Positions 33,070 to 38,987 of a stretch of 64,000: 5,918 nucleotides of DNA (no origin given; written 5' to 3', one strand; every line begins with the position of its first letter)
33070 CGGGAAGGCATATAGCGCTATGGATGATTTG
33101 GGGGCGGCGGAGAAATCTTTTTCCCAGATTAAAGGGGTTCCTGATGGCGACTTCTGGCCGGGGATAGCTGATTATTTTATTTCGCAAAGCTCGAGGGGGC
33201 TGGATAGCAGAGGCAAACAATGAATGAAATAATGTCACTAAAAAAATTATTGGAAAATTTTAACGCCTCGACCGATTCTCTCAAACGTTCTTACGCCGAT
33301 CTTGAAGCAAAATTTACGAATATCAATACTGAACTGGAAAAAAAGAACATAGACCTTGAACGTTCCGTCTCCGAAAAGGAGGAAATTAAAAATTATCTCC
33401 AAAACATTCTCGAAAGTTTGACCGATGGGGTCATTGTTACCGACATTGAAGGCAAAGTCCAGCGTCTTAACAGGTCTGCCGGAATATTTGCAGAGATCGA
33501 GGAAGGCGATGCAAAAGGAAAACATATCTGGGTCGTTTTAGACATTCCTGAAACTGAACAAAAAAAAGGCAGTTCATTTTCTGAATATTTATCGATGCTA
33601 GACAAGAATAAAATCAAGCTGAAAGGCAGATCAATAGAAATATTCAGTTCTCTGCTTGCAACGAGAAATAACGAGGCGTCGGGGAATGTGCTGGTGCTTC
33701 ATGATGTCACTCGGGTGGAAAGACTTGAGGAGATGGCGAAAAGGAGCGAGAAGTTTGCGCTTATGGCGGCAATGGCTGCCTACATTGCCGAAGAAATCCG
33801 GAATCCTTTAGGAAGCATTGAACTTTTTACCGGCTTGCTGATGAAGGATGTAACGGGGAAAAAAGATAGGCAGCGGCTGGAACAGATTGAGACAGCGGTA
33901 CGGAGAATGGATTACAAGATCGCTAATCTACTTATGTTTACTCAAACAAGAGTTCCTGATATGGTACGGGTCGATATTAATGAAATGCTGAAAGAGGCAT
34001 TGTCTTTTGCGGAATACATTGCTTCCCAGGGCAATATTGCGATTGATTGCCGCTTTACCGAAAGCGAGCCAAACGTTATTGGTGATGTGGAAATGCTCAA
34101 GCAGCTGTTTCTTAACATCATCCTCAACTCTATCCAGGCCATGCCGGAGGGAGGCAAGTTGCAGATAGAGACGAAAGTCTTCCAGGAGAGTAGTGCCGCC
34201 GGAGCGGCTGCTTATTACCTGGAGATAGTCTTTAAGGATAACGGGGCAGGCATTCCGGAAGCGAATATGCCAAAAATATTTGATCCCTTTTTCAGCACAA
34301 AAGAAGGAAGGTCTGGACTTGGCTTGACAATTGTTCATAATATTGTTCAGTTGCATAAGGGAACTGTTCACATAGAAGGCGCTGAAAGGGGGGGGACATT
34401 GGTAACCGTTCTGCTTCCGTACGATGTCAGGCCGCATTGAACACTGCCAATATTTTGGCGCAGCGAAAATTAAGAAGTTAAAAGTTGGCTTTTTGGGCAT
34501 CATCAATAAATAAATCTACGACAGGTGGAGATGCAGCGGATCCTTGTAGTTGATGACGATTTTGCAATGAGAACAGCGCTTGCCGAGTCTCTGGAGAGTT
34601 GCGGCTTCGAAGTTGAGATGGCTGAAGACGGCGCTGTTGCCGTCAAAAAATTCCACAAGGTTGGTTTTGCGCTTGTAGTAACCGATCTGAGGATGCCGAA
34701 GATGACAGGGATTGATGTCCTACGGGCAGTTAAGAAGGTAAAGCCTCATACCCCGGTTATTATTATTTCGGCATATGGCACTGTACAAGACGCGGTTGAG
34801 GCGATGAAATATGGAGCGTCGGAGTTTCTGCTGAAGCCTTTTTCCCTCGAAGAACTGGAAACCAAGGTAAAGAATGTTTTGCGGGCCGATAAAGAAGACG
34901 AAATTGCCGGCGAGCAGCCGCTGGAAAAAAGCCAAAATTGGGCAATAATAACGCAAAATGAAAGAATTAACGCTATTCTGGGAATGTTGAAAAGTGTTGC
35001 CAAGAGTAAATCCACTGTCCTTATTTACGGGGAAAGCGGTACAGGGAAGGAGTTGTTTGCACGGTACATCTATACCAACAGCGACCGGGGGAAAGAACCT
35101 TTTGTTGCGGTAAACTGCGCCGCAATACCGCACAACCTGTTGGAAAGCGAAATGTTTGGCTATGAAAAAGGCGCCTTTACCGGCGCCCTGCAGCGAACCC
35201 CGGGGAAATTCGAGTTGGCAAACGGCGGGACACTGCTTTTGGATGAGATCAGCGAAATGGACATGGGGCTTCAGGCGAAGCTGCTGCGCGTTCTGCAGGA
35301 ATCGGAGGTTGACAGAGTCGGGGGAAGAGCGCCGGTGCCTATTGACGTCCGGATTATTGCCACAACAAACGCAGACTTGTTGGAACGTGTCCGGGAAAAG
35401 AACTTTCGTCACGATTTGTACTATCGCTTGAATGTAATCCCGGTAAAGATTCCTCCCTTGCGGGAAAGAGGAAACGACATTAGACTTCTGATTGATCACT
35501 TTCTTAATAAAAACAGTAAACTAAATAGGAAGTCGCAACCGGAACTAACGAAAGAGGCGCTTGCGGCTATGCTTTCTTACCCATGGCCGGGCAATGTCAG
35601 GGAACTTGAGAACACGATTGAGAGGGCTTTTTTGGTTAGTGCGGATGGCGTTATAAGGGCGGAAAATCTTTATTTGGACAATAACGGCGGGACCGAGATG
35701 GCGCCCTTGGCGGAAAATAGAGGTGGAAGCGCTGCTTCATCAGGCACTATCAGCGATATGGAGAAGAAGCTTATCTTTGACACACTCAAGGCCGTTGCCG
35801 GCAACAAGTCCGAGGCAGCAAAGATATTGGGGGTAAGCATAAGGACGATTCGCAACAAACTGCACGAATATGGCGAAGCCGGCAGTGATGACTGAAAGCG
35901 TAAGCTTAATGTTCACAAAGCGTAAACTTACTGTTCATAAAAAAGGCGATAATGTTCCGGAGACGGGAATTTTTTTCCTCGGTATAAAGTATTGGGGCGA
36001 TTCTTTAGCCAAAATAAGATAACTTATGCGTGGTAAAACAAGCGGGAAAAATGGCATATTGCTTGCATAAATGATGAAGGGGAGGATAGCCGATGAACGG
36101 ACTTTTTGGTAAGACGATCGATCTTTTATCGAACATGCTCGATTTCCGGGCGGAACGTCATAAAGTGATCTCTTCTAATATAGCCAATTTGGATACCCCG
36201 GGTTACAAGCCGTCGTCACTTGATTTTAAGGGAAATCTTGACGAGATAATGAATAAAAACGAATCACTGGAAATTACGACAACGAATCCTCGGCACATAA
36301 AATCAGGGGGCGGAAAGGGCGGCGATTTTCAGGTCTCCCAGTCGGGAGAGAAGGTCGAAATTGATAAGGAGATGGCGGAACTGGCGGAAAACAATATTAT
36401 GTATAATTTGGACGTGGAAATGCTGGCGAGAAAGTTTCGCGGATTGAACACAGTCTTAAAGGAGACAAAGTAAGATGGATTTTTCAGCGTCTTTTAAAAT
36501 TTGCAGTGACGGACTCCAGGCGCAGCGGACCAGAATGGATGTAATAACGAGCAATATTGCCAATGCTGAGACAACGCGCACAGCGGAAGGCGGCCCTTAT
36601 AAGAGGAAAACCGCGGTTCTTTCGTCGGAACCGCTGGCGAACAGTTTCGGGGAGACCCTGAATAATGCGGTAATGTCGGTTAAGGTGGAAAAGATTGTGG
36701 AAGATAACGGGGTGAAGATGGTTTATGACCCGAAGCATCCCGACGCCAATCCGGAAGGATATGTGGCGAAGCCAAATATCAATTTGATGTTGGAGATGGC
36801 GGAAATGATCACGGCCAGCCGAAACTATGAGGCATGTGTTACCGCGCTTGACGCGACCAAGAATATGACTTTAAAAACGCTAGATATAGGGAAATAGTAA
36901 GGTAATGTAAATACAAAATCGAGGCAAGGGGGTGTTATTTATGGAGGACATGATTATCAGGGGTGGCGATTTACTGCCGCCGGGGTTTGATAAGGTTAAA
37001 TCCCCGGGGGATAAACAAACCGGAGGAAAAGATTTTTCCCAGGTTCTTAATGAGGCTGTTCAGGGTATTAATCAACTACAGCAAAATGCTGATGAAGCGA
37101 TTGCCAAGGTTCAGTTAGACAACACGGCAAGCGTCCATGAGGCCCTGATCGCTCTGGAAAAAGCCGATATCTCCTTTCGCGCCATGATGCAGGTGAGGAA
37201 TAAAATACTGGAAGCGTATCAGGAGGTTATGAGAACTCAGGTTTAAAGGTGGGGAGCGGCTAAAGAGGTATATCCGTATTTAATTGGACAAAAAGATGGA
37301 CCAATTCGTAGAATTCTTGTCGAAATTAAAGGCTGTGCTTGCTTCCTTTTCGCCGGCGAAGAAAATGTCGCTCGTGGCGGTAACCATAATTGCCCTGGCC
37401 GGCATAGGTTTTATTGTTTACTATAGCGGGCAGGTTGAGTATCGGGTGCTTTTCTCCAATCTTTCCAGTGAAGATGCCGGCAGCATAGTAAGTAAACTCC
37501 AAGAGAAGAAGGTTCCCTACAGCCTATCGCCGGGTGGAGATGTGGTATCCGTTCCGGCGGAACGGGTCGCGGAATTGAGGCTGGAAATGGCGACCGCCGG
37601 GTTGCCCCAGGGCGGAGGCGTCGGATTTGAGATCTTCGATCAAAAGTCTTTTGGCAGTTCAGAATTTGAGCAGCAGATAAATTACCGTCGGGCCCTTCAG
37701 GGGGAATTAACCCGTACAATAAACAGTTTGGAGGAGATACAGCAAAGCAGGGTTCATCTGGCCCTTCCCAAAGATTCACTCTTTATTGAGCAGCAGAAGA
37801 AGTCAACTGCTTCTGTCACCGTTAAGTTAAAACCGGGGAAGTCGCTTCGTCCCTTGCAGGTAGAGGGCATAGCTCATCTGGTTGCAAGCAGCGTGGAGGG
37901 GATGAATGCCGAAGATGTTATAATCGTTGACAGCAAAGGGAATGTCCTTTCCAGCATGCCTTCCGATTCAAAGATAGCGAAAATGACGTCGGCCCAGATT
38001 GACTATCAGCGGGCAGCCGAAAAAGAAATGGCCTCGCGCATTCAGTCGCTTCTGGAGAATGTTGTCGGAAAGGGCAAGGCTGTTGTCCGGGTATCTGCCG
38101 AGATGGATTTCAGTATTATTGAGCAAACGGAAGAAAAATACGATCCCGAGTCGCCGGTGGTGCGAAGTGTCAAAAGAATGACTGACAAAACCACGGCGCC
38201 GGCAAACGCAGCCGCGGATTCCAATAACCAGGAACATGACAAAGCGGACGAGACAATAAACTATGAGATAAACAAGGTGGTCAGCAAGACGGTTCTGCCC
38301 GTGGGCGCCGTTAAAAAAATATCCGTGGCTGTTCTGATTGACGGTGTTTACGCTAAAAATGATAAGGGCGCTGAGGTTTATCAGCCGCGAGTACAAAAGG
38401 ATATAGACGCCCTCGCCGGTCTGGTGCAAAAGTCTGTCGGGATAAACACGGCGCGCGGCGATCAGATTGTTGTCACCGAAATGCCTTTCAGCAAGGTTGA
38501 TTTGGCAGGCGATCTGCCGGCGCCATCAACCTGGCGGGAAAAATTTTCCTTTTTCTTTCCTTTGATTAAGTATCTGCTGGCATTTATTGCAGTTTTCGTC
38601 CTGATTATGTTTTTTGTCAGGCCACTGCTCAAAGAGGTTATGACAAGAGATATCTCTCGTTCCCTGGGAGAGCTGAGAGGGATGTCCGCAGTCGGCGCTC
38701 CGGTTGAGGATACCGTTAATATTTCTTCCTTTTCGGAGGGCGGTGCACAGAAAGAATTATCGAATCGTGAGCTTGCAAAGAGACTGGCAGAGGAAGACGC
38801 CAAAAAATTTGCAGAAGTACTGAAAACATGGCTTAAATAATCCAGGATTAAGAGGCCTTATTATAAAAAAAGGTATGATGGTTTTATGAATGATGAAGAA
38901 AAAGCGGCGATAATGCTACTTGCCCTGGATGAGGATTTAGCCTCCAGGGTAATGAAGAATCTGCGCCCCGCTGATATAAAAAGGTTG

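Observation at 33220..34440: Flagellar regulatory kinase has Glu in place of the phospho-accepting His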

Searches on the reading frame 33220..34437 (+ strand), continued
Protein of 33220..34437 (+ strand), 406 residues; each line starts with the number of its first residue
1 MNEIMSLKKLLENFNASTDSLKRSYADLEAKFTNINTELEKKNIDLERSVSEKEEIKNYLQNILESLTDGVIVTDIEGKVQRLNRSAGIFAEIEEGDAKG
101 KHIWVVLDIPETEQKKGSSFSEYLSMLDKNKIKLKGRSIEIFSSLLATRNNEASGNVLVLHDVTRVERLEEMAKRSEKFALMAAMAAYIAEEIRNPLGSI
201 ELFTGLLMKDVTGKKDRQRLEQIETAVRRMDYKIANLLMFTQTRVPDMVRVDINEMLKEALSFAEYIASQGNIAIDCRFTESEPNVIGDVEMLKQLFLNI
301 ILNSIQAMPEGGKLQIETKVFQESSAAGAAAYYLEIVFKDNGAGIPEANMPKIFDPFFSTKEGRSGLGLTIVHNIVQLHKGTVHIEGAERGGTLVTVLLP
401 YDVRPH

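Call 66: fold_search(model_id=the predicted structure, library=pdb)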
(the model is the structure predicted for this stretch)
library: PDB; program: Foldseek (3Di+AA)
matches with E <= 10: 987; with E <= 0.001: 287
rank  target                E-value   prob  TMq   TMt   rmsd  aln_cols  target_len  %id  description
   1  9a5d_A                6.1e-24  1.00  0.60  0.42   7.6       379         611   22  Integrative model of WALK-YYCH by crosslinking MS and deep learning (released 2024-09-18)
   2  8a52_A                8.0e-20  1.00  0.36  0.40  19.7       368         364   18  Crystal structure of a chimeric LOV-Histidine kinase SB2F1 (asymmetrical variant, trigonal form with long c-axis) (released 2023-12-27)
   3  8a7f_A                1.1e-19  1.00  0.36  0.40  19.7       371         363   18  Crystal structure of a chimeric LOV-Histidine kinase SB2F1-I66R mutant (asymmetrical variant, trigonal form with long  (released 2024-01-10)
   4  8a7h_A                1.2e-19  1.00  0.36  0.40  19.9       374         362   19  Crystal structure of a chimeric LOV-Histidine kinase SB2F1-I66R mutant (light state; asymmetrical variant, trigonal fo (released 2024-01-10)
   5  8a6x_B                1.5e-19  1.00  0.37  0.40  20.1       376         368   18  Crystal structure of a chimeric LOV-Histidine kinase SB2F1 (asymmetrical variant, trigonal form with long c axis) (released 2024-01-10)
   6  4gcz_A                1.6e-19  1.00  0.57  0.62   7.7       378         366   18  Structure of a blue-light photoreceptor (released 2013-06-19)
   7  4i5s_B                2.1e-19  1.00  0.56  0.58   8.0       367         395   25  Structure and function of sensor histidine kinase (released 2013-03-27)
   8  8a7f_B                3.5e-19  1.00  0.36  0.40  19.8       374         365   19  Crystal structure of a chimeric LOV-Histidine kinase SB2F1-I66R mutant (asymmetrical variant, trigonal form with long  (released 2024-01-10)
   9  9jfj_A                4.6e-19  1.00  0.40  0.65   6.4       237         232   31  Crystal structure of the cytoplasmic domain of ZraS in ADP-bound form (released 2025-03-26)
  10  8a3u                  1.3e-18  1.00  0.36  0.40  19.7       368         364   19  Crystal structure of a chimeric LOV-Histidine kinase SB2F1 (symmetrical variant, trigonal form with short c-axis) (released 2023-12-20)
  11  4i5s_A                2.5e-18  1.00  0.36  0.38  10.5       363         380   24  Structure and function of sensor histidine kinase (released 2013-03-27)
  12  4gcz_B                2.8e-18  1.00  0.40  0.43   9.4       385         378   18  Structure of a blue-light photoreceptor (released 2013-06-19)
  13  9jfj_B                5.8e-18  1.00  0.36  0.61  18.2       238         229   31  Crystal structure of the cytoplasmic domain of ZraS in ADP-bound form (released 2025-03-26)
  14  3a0r_A                6.4e-18  1.00  0.39  0.46  19.5       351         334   23  Crystal structure of histidine kinase ThkA (TM1359) in complex with response regulator protein TrrA (TM1360) (released 2009-10-20)
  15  8f5z_B                9.4e-18  1.00  0.34  0.18  14.6       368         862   18  Composite map of CryoEM structure of Arabidopsis thaliana phytochrome A (released 2023-06-28)
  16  9jfj_C                2.4e-17  1.00  0.43  0.70   6.1       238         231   31  Crystal structure of the cytoplasmic domain of ZraS in ADP-bound form (released 2025-03-26)
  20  9jfj_D                3.0e-16  1.00  0.36  0.59  18.6       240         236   30  Crystal structure of the cytoplasmic domain of ZraS in ADP-bound form (released 2025-03-26)
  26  9qq6_A                5.2e-15  1.00  0.34  0.28  21.1       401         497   18  Structure of the Azotobacter vinelandii NifL-NifA complex (released 2025-06-18)
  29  3d36_B                9.0e-15  1.00  0.37  0.65   6.0       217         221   26  How to Switch Off a Histidine Kinase: Crystal Structure of Geobacillus stearothermophilus KinB with the Inhibitor Sda (released 2009-01-13)
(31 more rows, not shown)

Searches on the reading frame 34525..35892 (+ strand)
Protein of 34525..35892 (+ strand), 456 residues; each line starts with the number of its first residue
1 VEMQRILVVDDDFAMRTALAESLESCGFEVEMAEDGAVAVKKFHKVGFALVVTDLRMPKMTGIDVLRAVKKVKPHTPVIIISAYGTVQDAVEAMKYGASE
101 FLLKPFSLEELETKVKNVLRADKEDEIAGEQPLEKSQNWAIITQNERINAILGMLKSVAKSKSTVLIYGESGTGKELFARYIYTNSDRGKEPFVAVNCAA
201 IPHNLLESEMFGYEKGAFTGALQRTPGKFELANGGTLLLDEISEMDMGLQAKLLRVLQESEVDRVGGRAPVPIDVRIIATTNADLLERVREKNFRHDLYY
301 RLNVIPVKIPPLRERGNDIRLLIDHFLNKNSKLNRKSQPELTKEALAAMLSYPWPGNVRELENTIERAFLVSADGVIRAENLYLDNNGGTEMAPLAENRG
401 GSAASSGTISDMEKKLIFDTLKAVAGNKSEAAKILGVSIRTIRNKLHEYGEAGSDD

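Call 3: search_protein_families(library=pfam, proteins=[window:34525-35892:+], max_evalue=0.01)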
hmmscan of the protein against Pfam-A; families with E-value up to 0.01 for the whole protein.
window:34525-35892:+ (456 aa): 15 families
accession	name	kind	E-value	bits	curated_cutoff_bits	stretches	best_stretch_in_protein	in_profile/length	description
PF00158.32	Sigma54_activat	-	2.6e-69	232.7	20.2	1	141-307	1-167/168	Sigma-54 interaction domain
PF00072.30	Response_reg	-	1.9e-30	105.7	30.2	1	6-115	1-110/111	Response regulator receiver domain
PF25601.1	AAA_lid_14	-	2.3e-23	82.2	27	1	313-384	1-72/87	AAA+ ATPase lid domain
PF14532.12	Sigma54_activ_2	-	2.2e-21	77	25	1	146-312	5-138/138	Sigma-54 interaction domain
PF02954.25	HTH_8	-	5.7e-12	45.6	22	1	409-449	2-42/42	Bacterial regulatory protein, Fis family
PF07728.20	AAA_5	-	9.4e-06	26.1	22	1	165-283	2-123/139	AAA domain (dynein-related subfamily)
PF07724.20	AAA_2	-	1.4e-05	25.7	27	1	161-294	2-136/166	AAA domain (Cdc48 subfamily)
PF01078.27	Mg_chelatase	-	0.00033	20.6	20.3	0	220-282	93-157/207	Magnesium chelatase, subunit ChlI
PF06490.17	FleQ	-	0.00049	20.8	22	1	5-86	1-80/108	Flagellar regulatory protein FleQ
PF00004.35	AAA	-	0.00093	20.1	21.2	1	165-290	1-115/131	ATPase family associated with various cellular activities (AAA)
PF23198.2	PDE8A_N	-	0.0014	19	29.6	1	3-82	10-90/147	PDE8A-like, N-terminal domain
PF18024.7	HTH_50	-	0.0025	17.9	27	1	409-450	8-48/50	Helix-turn-helix domain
PF00376.29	MerR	-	0.0049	17.1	28.2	1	429-443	3-17/38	MerR family regulatory protein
PF06745.19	ATPase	-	0.0066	16.3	26.6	0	161-207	18-65/231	KaiC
PF13191.12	AAA_16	-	0.0093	16.9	32.6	0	146-200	7-62/167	AAA ATPase domain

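Call 4: search_protein_families(library=ncbifam, proteins=[window:34525-35892:+], max_evalue=0.01)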
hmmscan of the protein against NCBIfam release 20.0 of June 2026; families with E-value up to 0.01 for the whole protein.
window:34525-35892:+ (456 aa): 126 families (the best 25 are shown)
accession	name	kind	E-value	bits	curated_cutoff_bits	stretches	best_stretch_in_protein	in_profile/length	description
NF008469.0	PRK11361.1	equivalog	6.7e-137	456.9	714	1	3-451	4-456/461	acetoacetate metabolism transcriptional regulator AtoC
TIGR01818.1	ntrC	equivalog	1.9e-125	419.3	558.6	1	6-448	1-462/463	nitrogen regulation protein NR(I)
NF050807.1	TransRegFlbDCaul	equivalog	1.5e-124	416.3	750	1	27-453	24-442/454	sigma-54-dependent transcriptional regulator FlbD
TIGR02915.1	PEP_resp_reg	equivalog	1.9e-116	389.5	502.6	1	6-450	1-443/445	PEP-CTERM-box response regulator transcription factor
NF007689.0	PRK10365.1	equivalog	3.8e-114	381.9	760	1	5-446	7-439/441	sigma-54-dependent response regulator transcription factor ZraR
NF049963.1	RespRegFlgRCampy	domain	7.2e-109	364.5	750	1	6-449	3-427/429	fla regulon two-component system response regulator FlgR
NF041946.1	LuxO_transreg_Vib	equivalog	7.9e-109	364.5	800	1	12-450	5-461/463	quorum-sensing sigma-54 dependent transcriptional regulator LuxO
NF041552.1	TF_PrdR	equivalog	2.7e-107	359.5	795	1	136-450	264-577/577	sigma-54 dependent transcriptional regulator PrdR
TIGR01817.1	nifA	equivalog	7.2e-103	345.2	528.85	1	123-397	180-453/534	nif-specific transcriptional activator NifA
NF008176.1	PRK10923.1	equivalog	9.1e-102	341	620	1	3-450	3-467/469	nitrogen regulation protein NR(I)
NF051870.1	NAssimRespRegNtrX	equivalog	1.1e-100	337.7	600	1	4-450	2-451/452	nitrogen assimilation response regulator NtrX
NF011695.0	PRK15115.1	equivalog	1.1e-97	327.6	763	1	4-436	7-423/445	two-component system response regulator GlrR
NF003451.0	PRK05022.1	equivalog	4.4e-94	316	476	1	122-438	173-497/512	nitric oxide reductase transcriptional regulator NorR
NF038308.1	RNA_repair_RtcR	equivalog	3.3e-91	306.7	650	1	88-449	124-516/530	RNA repair transcriptional activator RtcR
NF041906.1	V4R_TF_MobR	exception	1.3e-87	294.5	999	1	145-447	238-542/544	phenol degradation transcriptional regulator MobR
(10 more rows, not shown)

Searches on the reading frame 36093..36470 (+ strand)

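Call 10: search_protein_families(library=pfam, proteins=[window:36093-36470:+], max_evalue=0.00001)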
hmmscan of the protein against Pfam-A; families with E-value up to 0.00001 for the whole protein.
window:36093-36470:+ (126 aa): 1 family
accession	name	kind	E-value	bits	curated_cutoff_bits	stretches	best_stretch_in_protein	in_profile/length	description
PF00460.25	Flg_bb_rod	-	2.5e-07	30.9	20.7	1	22-39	14-31/31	Flagella basal body rod protein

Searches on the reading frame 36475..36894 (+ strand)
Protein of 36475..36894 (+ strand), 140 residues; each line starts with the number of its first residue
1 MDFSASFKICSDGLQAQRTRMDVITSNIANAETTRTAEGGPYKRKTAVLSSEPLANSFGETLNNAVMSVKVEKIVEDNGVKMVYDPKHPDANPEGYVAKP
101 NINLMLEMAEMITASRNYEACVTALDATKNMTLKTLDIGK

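Call 10: search_protein_families(library=pfam, proteins=[window:36475-36894:+], max_evalue=0.00001)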
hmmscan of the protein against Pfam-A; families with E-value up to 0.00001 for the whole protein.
window:36475-36894:+ (140 aa): 2 families
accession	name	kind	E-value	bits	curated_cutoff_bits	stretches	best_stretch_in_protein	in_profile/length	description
PF06429.18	Flg_bbr_C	-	1.8e-10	40.6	23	1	95-137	3-45/46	Flagellar basal body rod FlgEFG protein C-terminal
PF00460.25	Flg_bb_rod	-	2.3e-08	34.2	20.7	1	13-34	7-28/31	Flagella basal body rod protein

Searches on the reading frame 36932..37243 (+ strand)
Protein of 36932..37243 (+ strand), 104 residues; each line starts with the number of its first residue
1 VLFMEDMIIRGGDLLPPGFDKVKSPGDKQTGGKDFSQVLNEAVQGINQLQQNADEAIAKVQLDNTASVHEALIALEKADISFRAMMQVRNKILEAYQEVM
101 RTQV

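Call 10: search_protein_families(library=pfam, proteins=[window:36932-37243:+], max_evalue=0.00001)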
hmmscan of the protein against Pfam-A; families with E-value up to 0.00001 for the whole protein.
window:36932-37243:+ (104 aa): 1 family
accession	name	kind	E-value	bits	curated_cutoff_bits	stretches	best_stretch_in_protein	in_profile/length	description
PF02049.23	FliE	-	3.3e-27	94.9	22.4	1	25-104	10-89/89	Flagellar hook-basal body complex protein FliE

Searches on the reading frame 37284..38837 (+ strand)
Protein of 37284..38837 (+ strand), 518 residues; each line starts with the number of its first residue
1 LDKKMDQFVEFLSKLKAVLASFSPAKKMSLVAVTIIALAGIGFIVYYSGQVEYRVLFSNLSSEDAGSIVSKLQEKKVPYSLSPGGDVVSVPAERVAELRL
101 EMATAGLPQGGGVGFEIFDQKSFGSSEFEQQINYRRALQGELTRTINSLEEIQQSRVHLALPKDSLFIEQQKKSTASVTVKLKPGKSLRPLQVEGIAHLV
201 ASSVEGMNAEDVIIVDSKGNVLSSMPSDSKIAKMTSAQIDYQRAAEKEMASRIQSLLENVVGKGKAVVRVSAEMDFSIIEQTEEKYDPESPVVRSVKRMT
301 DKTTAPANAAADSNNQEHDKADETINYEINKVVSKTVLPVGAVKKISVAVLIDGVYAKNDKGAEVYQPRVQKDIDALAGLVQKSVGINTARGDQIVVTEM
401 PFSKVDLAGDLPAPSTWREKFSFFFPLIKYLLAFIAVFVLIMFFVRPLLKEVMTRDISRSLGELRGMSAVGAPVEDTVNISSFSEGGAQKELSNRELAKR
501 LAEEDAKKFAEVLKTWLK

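Call 10: search_protein_families(library=pfam, proteins=[window:37284-38837:+], max_evalue=0.00001)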
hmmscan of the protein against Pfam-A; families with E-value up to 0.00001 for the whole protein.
window:37284-38837:+ (518 aa): 2 families
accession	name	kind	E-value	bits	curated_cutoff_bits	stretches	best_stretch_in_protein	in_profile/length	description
PF01514.23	YscJ_FliF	-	1e-68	231.2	24.4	1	50-223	3-178/179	Secretory protein of YscJ/FliF family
PF08345.17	YscJ_FliF_C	-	3.9e-36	125.1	23.8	1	257-402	1-147/147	Flagellar M-ring protein C-terminal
